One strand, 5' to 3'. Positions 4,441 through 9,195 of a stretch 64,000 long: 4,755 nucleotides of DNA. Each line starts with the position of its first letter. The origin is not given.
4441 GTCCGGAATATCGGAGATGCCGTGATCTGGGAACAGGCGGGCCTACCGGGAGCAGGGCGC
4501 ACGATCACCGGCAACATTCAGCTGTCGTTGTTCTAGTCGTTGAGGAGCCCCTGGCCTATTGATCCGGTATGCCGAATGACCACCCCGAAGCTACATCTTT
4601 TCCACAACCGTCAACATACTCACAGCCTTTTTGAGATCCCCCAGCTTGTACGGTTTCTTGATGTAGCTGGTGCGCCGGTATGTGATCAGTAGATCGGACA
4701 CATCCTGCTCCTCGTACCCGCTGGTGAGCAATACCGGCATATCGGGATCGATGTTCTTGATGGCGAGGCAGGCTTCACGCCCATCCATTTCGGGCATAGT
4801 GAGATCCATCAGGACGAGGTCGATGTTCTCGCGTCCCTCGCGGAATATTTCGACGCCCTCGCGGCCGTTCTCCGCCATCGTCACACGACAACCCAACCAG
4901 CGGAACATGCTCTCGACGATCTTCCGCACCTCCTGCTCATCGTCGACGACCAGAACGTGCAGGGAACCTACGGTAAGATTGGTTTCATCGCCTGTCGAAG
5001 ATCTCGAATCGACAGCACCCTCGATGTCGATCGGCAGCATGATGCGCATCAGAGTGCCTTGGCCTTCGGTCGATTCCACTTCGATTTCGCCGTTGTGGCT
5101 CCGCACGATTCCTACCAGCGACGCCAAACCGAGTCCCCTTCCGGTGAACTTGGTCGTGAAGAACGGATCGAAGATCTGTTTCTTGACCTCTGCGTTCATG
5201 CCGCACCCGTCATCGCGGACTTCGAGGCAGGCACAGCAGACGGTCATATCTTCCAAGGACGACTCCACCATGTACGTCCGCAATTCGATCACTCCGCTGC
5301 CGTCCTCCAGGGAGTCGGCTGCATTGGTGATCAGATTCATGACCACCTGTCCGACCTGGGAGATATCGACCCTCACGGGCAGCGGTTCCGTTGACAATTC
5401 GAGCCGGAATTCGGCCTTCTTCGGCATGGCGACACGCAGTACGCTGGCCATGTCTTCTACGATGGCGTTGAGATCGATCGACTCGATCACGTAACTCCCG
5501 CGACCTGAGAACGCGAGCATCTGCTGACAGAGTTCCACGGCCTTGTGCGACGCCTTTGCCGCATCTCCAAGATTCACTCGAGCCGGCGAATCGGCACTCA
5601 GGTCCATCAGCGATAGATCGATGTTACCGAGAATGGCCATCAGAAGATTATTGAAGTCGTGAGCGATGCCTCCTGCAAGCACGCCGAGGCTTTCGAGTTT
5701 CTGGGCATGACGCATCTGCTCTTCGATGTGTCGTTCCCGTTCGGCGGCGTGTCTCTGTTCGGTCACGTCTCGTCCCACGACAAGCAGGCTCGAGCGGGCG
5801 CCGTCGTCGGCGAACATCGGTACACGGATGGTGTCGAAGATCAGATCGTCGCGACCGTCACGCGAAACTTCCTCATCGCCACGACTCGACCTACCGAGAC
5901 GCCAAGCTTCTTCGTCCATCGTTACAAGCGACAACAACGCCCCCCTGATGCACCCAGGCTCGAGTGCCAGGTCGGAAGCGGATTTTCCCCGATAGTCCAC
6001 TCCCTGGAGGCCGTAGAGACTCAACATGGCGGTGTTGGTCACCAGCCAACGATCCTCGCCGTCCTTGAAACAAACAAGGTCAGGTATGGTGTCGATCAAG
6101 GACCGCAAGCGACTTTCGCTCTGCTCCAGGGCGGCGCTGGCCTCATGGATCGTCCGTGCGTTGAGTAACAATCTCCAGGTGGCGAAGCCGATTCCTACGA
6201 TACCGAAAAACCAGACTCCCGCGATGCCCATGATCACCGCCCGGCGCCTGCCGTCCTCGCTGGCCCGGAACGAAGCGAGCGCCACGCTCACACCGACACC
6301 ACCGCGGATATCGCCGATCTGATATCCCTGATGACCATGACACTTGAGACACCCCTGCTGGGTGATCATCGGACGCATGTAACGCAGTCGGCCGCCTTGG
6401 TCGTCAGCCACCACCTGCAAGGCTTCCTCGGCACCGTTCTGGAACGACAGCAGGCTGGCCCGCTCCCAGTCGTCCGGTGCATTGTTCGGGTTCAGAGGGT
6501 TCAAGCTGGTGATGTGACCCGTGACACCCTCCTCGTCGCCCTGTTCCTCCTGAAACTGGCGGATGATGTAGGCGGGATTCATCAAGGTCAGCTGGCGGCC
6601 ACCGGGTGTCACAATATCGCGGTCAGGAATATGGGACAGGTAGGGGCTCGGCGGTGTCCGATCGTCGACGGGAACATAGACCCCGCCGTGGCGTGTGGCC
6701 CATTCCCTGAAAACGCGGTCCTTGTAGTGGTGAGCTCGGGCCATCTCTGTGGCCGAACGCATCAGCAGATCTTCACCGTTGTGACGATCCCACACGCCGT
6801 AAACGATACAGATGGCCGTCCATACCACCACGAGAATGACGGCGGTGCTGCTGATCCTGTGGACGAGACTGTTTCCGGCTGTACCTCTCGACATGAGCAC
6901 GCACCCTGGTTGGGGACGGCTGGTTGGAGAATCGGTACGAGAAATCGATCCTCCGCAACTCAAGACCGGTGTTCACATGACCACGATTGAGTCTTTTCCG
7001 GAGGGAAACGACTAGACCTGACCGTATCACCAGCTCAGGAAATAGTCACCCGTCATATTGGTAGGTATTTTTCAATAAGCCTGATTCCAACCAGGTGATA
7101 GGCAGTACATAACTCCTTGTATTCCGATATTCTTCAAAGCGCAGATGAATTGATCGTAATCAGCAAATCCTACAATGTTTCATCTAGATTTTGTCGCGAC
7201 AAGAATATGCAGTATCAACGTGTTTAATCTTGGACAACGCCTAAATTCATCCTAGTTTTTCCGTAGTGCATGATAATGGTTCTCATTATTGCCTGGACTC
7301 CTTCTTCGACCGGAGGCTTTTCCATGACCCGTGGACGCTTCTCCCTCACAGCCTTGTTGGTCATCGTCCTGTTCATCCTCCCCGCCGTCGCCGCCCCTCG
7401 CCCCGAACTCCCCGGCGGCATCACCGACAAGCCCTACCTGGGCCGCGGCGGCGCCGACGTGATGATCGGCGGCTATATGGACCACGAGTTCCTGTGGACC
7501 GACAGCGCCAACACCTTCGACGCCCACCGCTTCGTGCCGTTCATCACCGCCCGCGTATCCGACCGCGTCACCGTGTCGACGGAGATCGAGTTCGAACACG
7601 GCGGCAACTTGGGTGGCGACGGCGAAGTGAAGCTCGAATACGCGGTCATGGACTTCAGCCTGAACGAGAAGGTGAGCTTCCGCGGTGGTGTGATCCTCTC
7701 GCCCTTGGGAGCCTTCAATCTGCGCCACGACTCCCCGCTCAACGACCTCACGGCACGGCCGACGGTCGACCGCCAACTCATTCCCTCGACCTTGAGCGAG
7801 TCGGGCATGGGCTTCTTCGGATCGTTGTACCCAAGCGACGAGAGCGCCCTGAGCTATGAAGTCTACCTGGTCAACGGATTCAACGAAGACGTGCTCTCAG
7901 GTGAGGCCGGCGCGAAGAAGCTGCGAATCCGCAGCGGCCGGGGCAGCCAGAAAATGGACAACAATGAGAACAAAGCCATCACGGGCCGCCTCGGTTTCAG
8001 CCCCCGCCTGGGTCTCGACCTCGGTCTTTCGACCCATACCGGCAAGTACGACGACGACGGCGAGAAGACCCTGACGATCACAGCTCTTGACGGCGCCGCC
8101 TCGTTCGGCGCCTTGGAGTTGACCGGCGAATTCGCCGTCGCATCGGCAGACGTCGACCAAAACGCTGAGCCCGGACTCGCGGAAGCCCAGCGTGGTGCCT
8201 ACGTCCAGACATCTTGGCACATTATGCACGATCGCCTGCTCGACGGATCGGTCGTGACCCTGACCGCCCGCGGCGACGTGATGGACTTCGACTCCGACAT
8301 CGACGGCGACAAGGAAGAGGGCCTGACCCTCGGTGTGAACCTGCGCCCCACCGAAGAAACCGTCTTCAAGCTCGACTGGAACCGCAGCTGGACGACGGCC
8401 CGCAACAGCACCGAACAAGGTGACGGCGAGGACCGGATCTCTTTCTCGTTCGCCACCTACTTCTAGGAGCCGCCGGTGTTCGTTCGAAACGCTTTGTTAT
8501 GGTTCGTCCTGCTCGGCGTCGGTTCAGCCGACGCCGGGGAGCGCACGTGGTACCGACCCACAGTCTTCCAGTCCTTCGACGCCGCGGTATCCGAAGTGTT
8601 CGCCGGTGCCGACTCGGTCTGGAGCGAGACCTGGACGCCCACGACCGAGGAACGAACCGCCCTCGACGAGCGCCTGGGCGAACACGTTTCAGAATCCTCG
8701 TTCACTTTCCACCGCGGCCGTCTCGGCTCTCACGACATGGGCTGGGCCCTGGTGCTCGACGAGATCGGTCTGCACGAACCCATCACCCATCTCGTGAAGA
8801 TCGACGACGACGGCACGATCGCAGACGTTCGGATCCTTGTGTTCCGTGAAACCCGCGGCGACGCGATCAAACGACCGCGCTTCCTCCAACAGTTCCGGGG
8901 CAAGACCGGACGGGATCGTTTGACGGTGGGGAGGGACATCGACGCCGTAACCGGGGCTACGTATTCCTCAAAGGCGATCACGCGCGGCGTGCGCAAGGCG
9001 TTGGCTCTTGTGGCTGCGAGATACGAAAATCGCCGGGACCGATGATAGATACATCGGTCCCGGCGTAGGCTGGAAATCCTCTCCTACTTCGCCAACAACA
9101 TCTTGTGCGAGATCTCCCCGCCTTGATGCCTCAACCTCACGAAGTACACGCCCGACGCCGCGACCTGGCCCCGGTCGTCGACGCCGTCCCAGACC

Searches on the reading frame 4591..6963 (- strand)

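Call 6: search_protein_families(library=pfam, proteins=[window:4591-6963:-], max_evalue=0.001)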
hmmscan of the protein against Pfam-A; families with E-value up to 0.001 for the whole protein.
window:4591-6963:- (790 aa): 6 families
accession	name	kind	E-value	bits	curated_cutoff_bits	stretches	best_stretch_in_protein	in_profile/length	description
PF00072.30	Response_reg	-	4.5e-22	78.8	30.2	1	670-781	1-110/111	Response regulator receiver domain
PF02518.31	HATPase_c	-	6e-21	75.4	26.4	1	533-646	2-110/111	Histidine kinase-, DNA gyrase B-, and HSP90-like ATPase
PF11845.13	Tll0287-like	-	8.3e-20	72.1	24.1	1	105-227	32-143/144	Tll0287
PF08448.16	PAS_4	-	7.5e-11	42.7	23.1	1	291-404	2-109/110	PAS fold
PF00989.32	PAS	-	2.8e-05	24.5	22.6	1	285-400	2-113/113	PAS fold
PF00512.31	HisKA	-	8.6e-05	23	26.9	0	429-486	5-61/66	His Kinase A (phospho-acceptor) domain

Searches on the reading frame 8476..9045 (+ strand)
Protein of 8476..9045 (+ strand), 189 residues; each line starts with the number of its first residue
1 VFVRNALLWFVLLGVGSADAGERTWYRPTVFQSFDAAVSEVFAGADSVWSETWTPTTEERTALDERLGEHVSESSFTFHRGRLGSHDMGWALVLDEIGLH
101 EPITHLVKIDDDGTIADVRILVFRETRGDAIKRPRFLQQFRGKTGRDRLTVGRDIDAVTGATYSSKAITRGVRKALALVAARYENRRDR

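Call 6: search_protein_families(library=pfam, proteins=[window:8476-9045:+], max_evalue=0.001)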
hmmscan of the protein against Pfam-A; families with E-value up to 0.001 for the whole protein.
window:8476-9045:+ (189 aa): 1 family
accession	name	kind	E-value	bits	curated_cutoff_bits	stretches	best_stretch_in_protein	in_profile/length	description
PF04205.19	FMN_bind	-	9.2e-15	55.5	22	1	98-176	1-76/77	FMN-binding domain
